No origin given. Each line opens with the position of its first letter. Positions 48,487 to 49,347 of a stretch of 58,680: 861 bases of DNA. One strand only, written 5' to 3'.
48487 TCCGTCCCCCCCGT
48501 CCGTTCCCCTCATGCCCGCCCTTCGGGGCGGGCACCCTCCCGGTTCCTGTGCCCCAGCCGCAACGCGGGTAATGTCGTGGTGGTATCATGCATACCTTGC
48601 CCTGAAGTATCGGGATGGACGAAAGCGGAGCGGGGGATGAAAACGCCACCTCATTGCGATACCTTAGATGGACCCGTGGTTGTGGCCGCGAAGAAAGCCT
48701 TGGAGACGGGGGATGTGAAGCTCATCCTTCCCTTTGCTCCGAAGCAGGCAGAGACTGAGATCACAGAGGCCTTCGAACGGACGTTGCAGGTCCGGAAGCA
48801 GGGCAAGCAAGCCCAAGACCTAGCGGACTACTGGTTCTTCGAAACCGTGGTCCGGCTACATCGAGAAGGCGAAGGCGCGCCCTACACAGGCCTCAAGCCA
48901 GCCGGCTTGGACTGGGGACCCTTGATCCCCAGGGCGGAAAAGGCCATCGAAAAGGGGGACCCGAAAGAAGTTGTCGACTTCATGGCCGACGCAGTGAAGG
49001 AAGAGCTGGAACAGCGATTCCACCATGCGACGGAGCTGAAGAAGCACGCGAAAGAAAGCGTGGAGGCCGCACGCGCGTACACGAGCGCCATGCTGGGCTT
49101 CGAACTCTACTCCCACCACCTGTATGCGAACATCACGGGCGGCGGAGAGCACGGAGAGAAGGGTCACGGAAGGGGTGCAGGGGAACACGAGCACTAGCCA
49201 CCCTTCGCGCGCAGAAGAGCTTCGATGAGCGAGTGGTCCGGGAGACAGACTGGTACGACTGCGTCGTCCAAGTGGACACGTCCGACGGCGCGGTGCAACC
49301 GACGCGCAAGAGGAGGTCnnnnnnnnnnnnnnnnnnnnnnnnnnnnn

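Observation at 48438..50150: Compositionally foreign two-gene islet inserted just upstream of radA, bracketed by two colinear repeated 10-mers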

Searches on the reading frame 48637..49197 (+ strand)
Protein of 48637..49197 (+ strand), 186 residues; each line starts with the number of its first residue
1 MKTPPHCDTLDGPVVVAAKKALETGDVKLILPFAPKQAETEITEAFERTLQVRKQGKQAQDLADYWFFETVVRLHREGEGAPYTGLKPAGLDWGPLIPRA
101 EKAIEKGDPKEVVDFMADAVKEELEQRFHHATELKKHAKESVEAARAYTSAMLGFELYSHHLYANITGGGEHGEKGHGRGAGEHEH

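Call 5: search_protein_families(library=pfam, proteins=[window:48637-49197:+], max_evalue=0.01)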
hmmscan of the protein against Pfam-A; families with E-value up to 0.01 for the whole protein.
window:48637-49197:+ (186 aa): 1 family
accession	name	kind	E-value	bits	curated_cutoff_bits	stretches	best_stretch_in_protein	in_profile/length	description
PF20046.4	DUF6448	-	4.9e-56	189.2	27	1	11-156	1-145/147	Family of unknown function (DUF6448)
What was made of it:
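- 48637..49197 (+): DUF6448 family protein, 186 aa, with an N-terminal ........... motif and a C-terminal His/Gly-rich tail. PF20046 E 4.9e-56 (call 5).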

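Call 15: find_homologous_proteins(query=window:48637-49197:+)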
Query window:48637-49197:+ (186 aa): 7983 proteins with E <= 0.001 among 8000 candidates; the best 120 are listed.
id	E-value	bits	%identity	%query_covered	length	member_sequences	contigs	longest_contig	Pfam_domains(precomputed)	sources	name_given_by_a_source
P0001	1.5e-115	401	95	100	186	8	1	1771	PF20046.5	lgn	-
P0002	2.1e-104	365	90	89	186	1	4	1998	PF20046.5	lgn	-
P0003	1.0e-97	343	83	98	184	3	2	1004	PF20046.5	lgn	-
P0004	7.7e-96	337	85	89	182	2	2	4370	PF20046.5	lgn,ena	-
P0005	1.2e-94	333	78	100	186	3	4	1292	PF20046.5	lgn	-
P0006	3.4e-88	312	79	88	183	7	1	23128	PF20046.5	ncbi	ncbi:MAG TPA: DUF6448 family protein [Thermoplasmata archaeon]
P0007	2.2e-84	300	73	89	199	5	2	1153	PF20046.5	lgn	-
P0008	1.4e-82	294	72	98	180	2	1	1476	PF20046.5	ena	-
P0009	1.6e-82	294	74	92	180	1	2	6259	PF20046.5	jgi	-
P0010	1.8e-82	294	74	88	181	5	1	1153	PF20046.5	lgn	-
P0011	3.0e-82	293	71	88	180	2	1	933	PF20046.5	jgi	-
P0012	3.5e-82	293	74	88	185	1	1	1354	PF20046.5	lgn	-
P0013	4.5e-82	292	73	88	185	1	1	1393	PF20046.5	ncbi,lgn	-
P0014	6.1e-82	292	69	98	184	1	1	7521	PF20046.5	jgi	-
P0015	1.1e-81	291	72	88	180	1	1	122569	PF20046.5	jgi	-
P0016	4.3e-81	289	70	98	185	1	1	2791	PF20046.5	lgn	-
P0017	8.8e-81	288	72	88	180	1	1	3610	PF20046.5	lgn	-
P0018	8.9e-81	288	70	95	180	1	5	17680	PF20046.5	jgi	-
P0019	1.0e-80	288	70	98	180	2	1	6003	PF20046.5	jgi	-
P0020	1.1e-80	288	71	88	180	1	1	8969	PF20046.5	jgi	-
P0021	4.5e-80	286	71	93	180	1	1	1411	PF20046.5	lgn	-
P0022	5.1e-80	286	71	88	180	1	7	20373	PF20046.5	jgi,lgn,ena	-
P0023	7.6e-80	285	70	88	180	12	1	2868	PF20046.5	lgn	-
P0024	8.5e-80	285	72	94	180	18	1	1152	PF20046.5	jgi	-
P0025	1.1e-79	285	76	85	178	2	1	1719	PF20046.5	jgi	-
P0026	1.2e-79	284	68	99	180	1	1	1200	PF20046.5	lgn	-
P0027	1.4e-79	284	68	98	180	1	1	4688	PF20046.5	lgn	-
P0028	1.7e-79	284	73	88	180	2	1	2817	PF20046.5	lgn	-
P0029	2.9e-79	283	69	95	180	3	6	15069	PF20046.5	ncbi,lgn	ncbi:MAG: DUF6448 family protein [Thermoproteota archaeon]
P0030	5.1e-79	282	73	88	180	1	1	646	PF20046.5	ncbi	-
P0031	8.3e-79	282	71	88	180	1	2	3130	PF20046.5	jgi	-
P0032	9.2e-79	282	71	88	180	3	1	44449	PF20046.5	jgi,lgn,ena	-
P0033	1.0e-78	281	69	94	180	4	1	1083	PF20046.5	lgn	-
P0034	2.2e-78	280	68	98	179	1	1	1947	PF20046.5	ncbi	-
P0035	2.6e-78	280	68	88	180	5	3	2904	PF20046.5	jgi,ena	-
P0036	2.8e-78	280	68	98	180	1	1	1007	PF20046.5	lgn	-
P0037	3.0e-78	280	70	88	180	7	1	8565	PF20046.5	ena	-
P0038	3.6e-78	280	69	97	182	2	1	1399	PF20046.5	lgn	-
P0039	3.9e-78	279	68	98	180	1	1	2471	PF20046.5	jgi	-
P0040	8.8e-78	278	73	92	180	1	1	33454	PF20046.5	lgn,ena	-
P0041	8.8e-78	278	68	98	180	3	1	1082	PF20046.5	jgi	-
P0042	1.9e-77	277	68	94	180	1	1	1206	PF20046.5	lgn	-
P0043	2.0e-77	277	69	88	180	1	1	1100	PF20046.5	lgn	-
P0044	2.4e-77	277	68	98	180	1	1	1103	PF20046.5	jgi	-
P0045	3.5e-77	276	68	99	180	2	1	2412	PF20046.5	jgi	-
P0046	4.0e-77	276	70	97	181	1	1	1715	PF20046.5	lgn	-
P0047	4.2e-77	276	67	88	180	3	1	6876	PF20046.5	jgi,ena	-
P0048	6.1e-77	276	69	98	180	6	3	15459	PF20046.5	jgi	-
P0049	6.7e-77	275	68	99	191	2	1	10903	PF20046.5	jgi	-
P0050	6.9e-77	275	69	95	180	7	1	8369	PF20046.5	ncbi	ncbi:MAG: DUF6448 family protein [Candidatus Bathyarchaeia archaeon]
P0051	8.5e-77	275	69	88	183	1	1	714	PF20046.5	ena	-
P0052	1.0e-76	275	69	94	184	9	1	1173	PF20046.5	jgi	-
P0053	1.1e-76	275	67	98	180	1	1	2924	PF20046.5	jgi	-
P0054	1.1e-76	275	69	88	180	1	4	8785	PF20046.5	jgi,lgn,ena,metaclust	metaclust:\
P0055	1.7e-76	274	68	88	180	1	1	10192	PF20046.5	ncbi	ncbi:MAG: DUF6448 family protein [Candidatus Methanospirareceae archaeon]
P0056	1.8e-76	274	69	98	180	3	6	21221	PF20046.5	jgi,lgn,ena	-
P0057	1.9e-76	274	67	98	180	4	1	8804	PF20046.5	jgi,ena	-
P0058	2.4e-76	274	67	89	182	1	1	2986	PF20046.5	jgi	-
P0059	2.9e-76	273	66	98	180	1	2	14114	PF20046.5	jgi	-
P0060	4.0e-76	273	68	88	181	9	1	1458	PF20046.5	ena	-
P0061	4.1e-76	273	68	95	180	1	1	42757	PF20046.5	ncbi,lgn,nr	ncbi:MAG: hypothetical protein IBX41_00575 [Methanophagales archaeon]|nr:hypothetical protein [Metha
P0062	5.0e-76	273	67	94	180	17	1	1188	PF20046.5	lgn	-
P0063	5.1e-76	273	67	98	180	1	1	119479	PF20046.5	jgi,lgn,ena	-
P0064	5.3e-76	273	68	88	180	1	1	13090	PF20046.5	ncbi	-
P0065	6.1e-76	272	68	88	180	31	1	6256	PF20046.5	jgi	jgi:molybdopterin-biosynthesis enzyme MoeA-like protein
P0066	7.4e-76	272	66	88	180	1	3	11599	PF20046.5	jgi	-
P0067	7.5e-76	272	67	88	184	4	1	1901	PF20046.5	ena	-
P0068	8.1e-76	272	69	93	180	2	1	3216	PF20046.5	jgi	-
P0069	9.1e-76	272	66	97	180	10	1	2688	PF20046.5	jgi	-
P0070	1.1e-75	271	67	88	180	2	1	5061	PF20046.5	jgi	-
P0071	1.2e-75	271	65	88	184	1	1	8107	PF20046.5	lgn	-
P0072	1.3e-75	271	66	97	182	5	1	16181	PF20046.5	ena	-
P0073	1.4e-75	271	67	94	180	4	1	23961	PF20046.5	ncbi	ncbi:MAG: DUF6448 family protein [Candidatus Bathyarchaeia archaeon]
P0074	1.5e-75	271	66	99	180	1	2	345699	PF20046.5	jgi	-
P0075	1.6e-75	271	66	98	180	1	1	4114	PF20046.5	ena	-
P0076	1.6e-75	271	66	99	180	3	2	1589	PF20046.5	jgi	-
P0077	1.7e-75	271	70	98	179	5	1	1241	PF20046.5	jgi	-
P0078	1.7e-75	271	66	88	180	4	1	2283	PF20046.5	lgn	-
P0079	1.7e-75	271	67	88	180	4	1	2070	PF20046.5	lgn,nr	nr:DUF6448 family protein [Candidatus Freyarchaeota archaeon]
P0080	1.7e-75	271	68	93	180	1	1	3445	PF20046.5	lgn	-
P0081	1.7e-75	271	67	88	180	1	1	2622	PF20046.5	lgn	-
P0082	2.1e-75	271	69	88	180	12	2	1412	PF20046.5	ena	-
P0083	3.5e-75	270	67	88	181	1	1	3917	PF20046.5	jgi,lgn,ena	-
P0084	3.6e-75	270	67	98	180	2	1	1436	PF20046.5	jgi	jgi:hypothetical protein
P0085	4.6e-75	269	67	100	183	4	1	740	PF20046.5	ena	-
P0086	4.9e-75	269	69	92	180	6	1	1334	PF20046.5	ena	-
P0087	5.7e-75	269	66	98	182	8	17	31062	PF20046.5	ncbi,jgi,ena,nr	ncbi:MAG: hypothetical protein A3K59_00260 [Euryarchaeota archaeon RBG_19FT_COMBO_69_17]|nr:MAG: hyp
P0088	6.2e-75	269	70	89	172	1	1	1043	PF20046.5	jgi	-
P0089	6.6e-75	269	67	93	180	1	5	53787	PF20046.5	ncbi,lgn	-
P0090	7.5e-75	269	66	88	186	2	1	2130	PF20046.5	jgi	-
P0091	8.0e-75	269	65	97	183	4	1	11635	PF20046.5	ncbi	ncbi:MAG: DUF6448 family protein [Candidatus Bathyarchaeia archaeon]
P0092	8.4e-75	269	68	98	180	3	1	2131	PF20046.5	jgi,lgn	-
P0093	1.2e-74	268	68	91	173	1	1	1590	PF20046.5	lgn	-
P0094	1.2e-74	268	68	88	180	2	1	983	PF20046.5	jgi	-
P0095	1.4e-74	268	65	98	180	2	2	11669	PF20046.5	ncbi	-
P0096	1.8e-74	268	68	88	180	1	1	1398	PF20046.5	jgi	-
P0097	1.8e-74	268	66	98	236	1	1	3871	PF20046.5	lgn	-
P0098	1.9e-74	267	66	88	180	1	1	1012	PF20046.5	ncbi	-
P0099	2.0e-74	267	68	95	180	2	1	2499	PF20046.5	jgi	jgi:hypothetical protein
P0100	2.1e-74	267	67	98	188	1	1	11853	PF20046.5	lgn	-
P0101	2.2e-74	267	66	98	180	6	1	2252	PF20046.5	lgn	-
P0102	2.2e-74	267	68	91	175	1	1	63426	PF20046.5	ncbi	-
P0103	2.6e-74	267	66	88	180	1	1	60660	PF20046.5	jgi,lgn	-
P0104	4.1e-74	266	65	94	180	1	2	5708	PF20046.5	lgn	-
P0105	7.9e-74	265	67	92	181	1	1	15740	PF20046.5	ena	-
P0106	9.7e-74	265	67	95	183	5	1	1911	PF20046.5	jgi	-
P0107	1.1e-73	265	68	88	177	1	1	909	PF20046.5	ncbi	-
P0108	1.1e-73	265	65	88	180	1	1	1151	PF20046.5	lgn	-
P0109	1.4e-73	265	67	87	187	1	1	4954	PF20046.5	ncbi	-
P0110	1.4e-73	265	67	94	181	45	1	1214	PF20046.5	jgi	jgi:hypothetical protein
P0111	1.8e-73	264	65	98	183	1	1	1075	PF20046.5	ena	-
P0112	1.9e-73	264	68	98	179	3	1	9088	PF20046.5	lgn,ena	-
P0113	1.9e-73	264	65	98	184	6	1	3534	PF20046.5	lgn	-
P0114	2.0e-73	264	65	98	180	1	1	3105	PF20046.5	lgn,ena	-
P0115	2.5e-73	264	69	93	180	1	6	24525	PF20046.5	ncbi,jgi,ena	-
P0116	3.0e-73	264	67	88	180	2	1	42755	PF20046.5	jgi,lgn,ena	-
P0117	3.5e-73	263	66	88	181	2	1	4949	PF20046.5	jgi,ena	-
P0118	3.9e-73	263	65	98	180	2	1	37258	PF20046.5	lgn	-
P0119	4.2e-73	263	63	98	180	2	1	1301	PF20046.5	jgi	-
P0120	4.2e-73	263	66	98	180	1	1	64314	PF20046.5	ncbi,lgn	-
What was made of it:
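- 48637..49197 (+): More than 7,900 homologues; those that carry a source name are archaeal (call 15).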

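Call 18: find_encoding_contigs(protein=P0004, flank=6000, max_places=4)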
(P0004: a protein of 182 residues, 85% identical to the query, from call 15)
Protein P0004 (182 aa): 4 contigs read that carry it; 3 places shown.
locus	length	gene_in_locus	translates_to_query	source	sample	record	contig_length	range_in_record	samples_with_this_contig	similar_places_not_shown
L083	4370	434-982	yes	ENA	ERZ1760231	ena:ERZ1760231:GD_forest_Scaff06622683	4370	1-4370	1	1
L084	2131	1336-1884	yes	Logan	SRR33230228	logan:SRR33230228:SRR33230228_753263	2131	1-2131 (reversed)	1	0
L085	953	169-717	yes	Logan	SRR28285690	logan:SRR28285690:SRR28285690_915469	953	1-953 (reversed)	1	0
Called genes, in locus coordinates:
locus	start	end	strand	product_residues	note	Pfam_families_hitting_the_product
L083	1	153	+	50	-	?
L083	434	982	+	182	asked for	PF20046:DUF6448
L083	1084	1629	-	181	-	PF01814:Hemerythrin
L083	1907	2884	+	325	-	PF14520:HHH_5, PF00154:RecA_N, PF08423:Rad51, PF13481:AAA_25, PF06745:ATPase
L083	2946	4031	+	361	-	PF00266:Aminotran_5, PF00155:Aminotran_1_2 (faint)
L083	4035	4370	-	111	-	?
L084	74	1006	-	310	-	-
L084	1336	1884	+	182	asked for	PF20046:DUF6448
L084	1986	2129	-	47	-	?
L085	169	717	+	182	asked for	PF20046:DUF6448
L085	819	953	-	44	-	?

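Call 28: find_encoding_contigs(protein=P0002, flank=3000, max_places=6)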
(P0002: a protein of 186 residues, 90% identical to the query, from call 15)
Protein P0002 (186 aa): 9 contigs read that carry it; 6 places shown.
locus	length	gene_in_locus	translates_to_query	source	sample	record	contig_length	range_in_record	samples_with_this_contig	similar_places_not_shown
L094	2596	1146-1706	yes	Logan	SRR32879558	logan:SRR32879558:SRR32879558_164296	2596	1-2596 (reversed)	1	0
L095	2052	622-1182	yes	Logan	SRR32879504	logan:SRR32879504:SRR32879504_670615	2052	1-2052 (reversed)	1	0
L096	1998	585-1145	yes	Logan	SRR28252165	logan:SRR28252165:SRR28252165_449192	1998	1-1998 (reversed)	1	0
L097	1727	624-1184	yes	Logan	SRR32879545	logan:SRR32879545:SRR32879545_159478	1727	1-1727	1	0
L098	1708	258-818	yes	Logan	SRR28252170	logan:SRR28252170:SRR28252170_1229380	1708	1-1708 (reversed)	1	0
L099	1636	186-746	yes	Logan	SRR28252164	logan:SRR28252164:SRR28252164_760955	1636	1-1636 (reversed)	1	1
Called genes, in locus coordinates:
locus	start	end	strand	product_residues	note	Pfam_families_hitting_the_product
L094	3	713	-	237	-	?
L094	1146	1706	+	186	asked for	PF20046:DUF6448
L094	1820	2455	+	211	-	-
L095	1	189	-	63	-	?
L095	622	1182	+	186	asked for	PF20046:DUF6448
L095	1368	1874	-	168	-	PF01814:Hemerythrin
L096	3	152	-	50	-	?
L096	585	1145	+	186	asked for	PF20046:DUF6448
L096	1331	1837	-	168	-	PF01814:Hemerythrin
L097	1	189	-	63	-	?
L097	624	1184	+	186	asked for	PF20046:DUF6448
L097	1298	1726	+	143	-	?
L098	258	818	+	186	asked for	PF20046:DUF6448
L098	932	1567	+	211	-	-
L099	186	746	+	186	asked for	PF20046:DUF6448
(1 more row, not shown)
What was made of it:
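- Tried and rejected: Different genes downstream of identical DUF6448 (call 28).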

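Call 29: find_encoding_contigs(protein=P0006, flank=6000, max_places=4)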
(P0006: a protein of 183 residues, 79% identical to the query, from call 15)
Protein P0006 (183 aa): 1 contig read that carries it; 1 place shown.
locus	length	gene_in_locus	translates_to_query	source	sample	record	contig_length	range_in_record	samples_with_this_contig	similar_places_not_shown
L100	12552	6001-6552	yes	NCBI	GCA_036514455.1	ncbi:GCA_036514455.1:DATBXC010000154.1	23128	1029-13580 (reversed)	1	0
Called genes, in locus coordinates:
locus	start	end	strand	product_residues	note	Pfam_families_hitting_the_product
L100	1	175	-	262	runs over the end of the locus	PF00970:FAD_binding_6, PF00175:NAD_binding_1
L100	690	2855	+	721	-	PF00141:peroxidase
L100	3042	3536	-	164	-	-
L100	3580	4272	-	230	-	PF03824:NicO (weak), PF13386:DsbD_2 (faint)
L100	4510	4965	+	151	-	-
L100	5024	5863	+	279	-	PF01619:Pro_dh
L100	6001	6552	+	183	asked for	PF20046:DUF6448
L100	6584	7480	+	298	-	PF01545:Cation_efflux, PF16916:ZT_dimer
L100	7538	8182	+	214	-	PF00730:HhH-GPD, PF10576:EndIII_4Fe-2S (faint)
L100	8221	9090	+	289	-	PF01040:UbiA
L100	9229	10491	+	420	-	PF00330:Aconitase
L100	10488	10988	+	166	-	PF00694:Aconitase_C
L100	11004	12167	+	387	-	PF00285:Citrate_synt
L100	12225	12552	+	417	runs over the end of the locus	PF00180:Iso_dh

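Call 30: find_encoding_contigs(protein=P0001, flank=3000, max_places=6)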
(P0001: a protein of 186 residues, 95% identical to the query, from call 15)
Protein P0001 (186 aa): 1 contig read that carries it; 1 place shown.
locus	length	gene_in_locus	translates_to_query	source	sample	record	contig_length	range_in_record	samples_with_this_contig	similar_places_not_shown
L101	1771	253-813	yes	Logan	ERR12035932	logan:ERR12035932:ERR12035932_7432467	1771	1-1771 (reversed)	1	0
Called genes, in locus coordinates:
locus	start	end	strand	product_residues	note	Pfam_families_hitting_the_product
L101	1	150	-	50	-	?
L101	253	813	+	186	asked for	PF20046:DUF6448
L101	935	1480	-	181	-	PF01814:Hemerythrin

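Call 42: search_solved_structures(query=window:48637-49197:+, max_evalue=1)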
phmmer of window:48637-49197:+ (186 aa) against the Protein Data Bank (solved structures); distinct sequences matched with E-value up to 1: 0.

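Call 49: search_protein_families(library=pfam, proteins=[L084:74-1006:-, L094:3-713:-], max_evalue=0.001)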
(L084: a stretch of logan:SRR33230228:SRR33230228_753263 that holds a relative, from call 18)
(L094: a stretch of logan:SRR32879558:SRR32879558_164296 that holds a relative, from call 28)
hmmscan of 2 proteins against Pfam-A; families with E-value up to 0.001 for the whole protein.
L084:74-1006:- (310 aa): 0 families

L094:3-713:- (237 aa): 6 families
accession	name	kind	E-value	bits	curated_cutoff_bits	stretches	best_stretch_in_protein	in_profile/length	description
PF00005.33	ABC_tran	-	2.8e-31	109.4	25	1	38-181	2-136/137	ABC transporter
PF13304.12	AAA_21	-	7.8e-11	43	27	1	150-211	234-298/304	AAA domain, putative AbiEii toxin, Type IV TA system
PF13175.12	AAA_15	-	4.9e-06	26.8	32.1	0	170-211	327-369/374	AAA ATPase domain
PF13401.12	AAA_22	-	0.00074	20.3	27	0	52-103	10-61/130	AAA domain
PF03266.21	NTPase_1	-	0.00075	19.8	23.9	0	52-117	4-70/168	NTPase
PF13476.12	AAA_23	-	0.00076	20.6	27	0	47-75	19-47/201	AAA domain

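Call 50: predict_structure(alignment_id=A3)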
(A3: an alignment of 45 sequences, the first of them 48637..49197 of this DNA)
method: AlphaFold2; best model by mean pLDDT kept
length: 186 residues; sequences in the alignment: 45
mean_pLDDT: 84.1   pTM: 0.55
mean pLDDT of the five models: 84.1, 80.8, 80.7, 79.2, 78.6
residues with pLDDT >= 90: 107; 70-90: 50; 50-70: 11; < 50: 18
segments of 3 or more residues with pLDDT < 50: 170-186
pLDDT, mean of each block of 10 residues (from residue 1): 67 93 96 92 97 93 94 90 81 71 90 92 96 95 92 92 73 39 30
secondary structure, 60 per line:
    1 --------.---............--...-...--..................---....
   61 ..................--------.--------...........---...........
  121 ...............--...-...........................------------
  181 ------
elements in order: H13-24 H36-53 H57-78 H96-106 H110-135 H142-168
